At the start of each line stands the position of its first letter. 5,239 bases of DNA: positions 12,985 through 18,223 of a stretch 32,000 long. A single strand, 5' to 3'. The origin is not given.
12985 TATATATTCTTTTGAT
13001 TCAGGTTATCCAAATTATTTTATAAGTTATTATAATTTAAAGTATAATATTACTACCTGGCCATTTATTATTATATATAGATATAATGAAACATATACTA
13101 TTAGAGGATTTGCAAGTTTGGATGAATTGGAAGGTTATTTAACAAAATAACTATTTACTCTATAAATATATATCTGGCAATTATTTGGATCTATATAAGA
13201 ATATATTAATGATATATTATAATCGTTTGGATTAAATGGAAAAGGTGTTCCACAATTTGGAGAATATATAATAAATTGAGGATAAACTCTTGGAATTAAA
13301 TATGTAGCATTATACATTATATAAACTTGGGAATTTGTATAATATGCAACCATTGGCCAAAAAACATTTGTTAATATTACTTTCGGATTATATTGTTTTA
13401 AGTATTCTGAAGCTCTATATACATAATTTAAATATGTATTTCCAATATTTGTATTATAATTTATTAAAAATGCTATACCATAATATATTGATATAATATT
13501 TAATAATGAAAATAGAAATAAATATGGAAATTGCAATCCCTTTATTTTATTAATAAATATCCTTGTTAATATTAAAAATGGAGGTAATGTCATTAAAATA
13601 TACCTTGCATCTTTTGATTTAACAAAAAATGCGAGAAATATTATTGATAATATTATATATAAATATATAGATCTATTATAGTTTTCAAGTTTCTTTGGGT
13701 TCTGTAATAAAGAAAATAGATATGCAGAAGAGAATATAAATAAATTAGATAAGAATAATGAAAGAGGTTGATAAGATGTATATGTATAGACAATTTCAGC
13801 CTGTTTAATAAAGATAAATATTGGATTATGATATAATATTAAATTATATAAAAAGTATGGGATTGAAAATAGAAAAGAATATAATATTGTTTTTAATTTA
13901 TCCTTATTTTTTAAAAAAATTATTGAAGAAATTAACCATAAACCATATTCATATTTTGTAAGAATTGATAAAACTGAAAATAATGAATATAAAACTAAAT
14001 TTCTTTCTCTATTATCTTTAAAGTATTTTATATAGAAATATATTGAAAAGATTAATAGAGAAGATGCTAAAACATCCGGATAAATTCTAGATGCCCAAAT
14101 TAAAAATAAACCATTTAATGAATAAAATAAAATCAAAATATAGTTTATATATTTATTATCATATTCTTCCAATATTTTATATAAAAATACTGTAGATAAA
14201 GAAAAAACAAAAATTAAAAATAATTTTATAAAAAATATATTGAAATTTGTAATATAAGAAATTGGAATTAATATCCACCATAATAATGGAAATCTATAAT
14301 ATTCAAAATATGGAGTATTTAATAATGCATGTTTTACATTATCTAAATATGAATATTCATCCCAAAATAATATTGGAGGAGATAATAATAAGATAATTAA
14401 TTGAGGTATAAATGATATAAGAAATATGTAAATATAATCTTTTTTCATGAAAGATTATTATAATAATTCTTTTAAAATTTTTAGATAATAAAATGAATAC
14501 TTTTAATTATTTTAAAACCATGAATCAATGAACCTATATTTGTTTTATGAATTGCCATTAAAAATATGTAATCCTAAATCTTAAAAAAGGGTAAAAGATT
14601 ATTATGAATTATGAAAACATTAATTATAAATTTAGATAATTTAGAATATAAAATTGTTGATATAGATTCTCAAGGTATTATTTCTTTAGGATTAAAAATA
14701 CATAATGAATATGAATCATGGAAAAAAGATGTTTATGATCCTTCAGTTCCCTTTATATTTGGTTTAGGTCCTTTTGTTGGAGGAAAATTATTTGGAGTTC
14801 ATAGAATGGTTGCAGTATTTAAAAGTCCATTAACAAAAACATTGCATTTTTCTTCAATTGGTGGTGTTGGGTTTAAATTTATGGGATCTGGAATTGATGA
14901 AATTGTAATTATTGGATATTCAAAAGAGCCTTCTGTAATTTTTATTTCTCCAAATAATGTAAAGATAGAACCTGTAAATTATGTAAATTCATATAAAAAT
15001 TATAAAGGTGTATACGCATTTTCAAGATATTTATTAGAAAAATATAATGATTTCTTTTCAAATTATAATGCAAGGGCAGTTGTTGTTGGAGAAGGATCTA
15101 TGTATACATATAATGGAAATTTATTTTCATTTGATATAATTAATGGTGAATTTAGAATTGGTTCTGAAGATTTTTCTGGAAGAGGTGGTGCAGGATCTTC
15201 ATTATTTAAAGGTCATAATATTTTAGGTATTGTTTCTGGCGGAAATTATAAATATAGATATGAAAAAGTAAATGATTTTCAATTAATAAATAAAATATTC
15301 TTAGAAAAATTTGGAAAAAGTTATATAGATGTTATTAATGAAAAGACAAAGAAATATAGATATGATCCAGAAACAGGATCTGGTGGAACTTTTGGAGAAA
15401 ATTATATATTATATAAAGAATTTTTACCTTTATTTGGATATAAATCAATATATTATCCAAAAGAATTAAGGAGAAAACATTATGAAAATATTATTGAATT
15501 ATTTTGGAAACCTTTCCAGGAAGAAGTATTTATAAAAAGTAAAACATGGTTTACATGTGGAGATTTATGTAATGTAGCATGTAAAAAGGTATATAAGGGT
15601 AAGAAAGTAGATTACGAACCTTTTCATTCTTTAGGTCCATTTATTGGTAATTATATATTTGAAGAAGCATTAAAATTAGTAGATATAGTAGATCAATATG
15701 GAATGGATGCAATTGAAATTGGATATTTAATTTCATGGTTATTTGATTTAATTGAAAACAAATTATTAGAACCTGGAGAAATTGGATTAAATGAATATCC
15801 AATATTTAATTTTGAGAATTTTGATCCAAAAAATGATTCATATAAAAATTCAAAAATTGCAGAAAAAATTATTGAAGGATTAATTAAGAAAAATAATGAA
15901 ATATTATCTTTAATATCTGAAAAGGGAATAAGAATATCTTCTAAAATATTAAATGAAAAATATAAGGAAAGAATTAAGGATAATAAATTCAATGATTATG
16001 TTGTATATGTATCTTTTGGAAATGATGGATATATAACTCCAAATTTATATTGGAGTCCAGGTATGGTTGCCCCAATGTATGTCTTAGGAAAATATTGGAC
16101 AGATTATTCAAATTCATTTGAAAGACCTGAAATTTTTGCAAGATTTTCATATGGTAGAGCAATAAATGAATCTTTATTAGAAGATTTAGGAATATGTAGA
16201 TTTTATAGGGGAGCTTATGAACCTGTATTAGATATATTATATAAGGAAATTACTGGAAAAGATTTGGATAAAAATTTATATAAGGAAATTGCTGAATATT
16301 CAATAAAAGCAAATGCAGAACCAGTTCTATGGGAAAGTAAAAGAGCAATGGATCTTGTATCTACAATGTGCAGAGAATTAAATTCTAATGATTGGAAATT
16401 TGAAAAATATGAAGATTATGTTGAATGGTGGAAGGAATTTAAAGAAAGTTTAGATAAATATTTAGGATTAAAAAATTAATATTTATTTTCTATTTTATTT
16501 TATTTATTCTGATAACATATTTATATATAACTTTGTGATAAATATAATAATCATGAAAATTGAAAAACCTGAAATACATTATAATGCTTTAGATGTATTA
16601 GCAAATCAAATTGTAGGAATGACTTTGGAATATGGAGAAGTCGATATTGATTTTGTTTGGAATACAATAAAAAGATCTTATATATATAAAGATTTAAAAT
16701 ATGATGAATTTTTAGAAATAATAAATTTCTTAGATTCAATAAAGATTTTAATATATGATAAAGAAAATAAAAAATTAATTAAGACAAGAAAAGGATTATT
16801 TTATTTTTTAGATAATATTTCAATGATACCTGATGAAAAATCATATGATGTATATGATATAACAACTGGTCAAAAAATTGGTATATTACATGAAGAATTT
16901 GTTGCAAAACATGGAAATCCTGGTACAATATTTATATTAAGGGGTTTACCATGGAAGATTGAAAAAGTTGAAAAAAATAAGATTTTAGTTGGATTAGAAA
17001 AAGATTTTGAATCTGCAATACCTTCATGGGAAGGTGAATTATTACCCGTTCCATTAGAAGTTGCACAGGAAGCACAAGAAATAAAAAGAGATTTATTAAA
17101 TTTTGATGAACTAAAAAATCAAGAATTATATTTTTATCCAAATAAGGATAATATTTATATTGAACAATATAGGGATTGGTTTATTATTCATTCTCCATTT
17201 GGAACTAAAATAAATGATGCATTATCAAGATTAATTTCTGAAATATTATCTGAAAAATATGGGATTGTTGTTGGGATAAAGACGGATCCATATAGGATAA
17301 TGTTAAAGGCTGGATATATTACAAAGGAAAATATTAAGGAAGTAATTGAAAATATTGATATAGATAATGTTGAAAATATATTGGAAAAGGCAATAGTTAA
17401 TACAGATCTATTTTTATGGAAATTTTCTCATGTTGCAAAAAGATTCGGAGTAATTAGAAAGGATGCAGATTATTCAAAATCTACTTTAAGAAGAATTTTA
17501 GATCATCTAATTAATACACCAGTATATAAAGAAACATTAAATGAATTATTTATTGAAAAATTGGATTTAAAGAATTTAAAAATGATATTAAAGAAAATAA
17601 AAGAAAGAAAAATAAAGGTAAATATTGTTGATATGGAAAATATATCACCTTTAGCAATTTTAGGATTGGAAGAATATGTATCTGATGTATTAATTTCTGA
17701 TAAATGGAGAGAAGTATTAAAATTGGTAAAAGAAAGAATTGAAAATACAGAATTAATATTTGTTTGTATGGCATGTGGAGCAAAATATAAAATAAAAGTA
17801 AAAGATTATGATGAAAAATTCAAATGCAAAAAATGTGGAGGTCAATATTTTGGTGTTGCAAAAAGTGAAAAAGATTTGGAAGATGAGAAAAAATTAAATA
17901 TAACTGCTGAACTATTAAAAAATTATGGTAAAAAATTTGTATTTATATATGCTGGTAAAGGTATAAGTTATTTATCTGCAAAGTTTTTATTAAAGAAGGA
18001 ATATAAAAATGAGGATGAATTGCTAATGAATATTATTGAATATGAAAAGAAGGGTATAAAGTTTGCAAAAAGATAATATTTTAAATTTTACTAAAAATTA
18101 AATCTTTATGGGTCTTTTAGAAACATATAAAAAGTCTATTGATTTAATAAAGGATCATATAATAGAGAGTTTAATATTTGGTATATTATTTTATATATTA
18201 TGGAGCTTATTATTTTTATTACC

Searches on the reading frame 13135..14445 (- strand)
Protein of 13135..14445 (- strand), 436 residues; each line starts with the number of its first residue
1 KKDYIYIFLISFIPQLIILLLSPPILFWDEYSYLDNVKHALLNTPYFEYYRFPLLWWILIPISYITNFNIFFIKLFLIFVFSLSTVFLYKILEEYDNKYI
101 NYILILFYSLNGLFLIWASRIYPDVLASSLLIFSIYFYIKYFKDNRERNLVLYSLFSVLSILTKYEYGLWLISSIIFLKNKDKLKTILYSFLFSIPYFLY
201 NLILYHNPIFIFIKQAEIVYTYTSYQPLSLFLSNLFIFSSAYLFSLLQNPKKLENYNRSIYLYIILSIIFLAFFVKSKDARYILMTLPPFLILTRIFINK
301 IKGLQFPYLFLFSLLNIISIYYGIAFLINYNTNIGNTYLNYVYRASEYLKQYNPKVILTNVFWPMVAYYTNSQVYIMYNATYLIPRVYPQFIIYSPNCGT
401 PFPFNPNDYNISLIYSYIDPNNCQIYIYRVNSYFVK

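Call 74: search_protein_families(library=pfam, proteins=[window:13135-14445:-], max_evalue=0.001)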
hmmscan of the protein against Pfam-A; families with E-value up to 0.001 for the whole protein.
window:13135-14445:- (436 aa): 1 family
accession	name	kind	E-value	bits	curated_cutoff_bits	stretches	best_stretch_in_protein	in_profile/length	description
PF13231.12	PMT_2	-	4.3e-08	34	26.1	1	53-190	4-140/160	Dolichyl-phosphate-mannose-protein mannosyltransferase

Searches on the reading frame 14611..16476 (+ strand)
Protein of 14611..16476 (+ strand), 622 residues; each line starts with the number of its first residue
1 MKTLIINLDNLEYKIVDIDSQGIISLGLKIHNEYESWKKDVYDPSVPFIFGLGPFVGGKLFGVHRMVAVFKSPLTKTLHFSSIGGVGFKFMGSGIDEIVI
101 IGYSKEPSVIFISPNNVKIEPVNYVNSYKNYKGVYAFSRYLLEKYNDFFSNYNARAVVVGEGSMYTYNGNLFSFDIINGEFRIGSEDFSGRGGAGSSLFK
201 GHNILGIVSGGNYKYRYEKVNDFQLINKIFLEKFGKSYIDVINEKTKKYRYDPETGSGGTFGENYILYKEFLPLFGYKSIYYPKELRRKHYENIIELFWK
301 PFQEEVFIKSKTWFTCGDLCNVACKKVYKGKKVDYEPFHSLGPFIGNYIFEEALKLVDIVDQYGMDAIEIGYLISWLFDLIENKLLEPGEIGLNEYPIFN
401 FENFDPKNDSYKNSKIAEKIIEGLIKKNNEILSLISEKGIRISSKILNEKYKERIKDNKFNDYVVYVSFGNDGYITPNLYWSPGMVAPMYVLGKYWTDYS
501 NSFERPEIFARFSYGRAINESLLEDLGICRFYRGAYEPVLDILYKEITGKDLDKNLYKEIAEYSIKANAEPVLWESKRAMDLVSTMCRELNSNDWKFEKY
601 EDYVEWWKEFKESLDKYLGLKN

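Call 74: search_protein_families(library=pfam, proteins=[window:14611-16476:+], max_evalue=0.001)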
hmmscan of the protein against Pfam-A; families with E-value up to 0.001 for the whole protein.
window:14611-16476:+ (622 aa): 2 families
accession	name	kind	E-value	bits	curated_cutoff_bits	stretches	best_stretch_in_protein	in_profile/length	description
PF02730.20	AFOR_N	-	6.1e-28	98.4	29.8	1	2-211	2-198/199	Aldehyde ferredoxin oxidoreductase, N-terminal domain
PF01314.23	AFOR_C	-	7.7e-15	55.3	27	1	286-563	43-314/385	Aldehyde ferredoxin oxidoreductase, domains 2 & 3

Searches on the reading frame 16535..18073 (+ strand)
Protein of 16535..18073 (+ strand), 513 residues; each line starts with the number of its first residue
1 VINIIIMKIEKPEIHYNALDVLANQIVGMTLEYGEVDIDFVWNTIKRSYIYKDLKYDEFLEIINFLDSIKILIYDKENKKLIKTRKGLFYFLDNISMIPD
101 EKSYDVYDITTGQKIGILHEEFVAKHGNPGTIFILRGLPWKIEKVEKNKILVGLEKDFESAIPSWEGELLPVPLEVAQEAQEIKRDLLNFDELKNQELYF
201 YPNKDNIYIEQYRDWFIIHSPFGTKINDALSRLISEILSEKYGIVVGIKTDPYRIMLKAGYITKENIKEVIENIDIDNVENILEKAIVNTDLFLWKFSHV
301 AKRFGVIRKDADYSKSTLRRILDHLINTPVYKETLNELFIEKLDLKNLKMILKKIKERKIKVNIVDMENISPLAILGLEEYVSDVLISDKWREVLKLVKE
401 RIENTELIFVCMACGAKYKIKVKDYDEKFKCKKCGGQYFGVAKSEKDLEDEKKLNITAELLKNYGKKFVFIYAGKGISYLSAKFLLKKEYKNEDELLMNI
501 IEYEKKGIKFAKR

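Call 74: search_protein_families(library=pfam, proteins=[window:16535-18073:+], max_evalue=0.001)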
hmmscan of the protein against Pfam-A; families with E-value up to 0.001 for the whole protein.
window:16535-18073:+ (513 aa): 2 families
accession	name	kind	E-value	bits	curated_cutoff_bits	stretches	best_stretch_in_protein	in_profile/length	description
PF08494.16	DEAD_assoc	-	1.9e-39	136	23.5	1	202-374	2-191/191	DEAD/H associated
PF19306.5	WH_Lhr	-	3.2e-15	56.4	27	1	8-153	7-159/168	Large helicase-related protein, winged helix domain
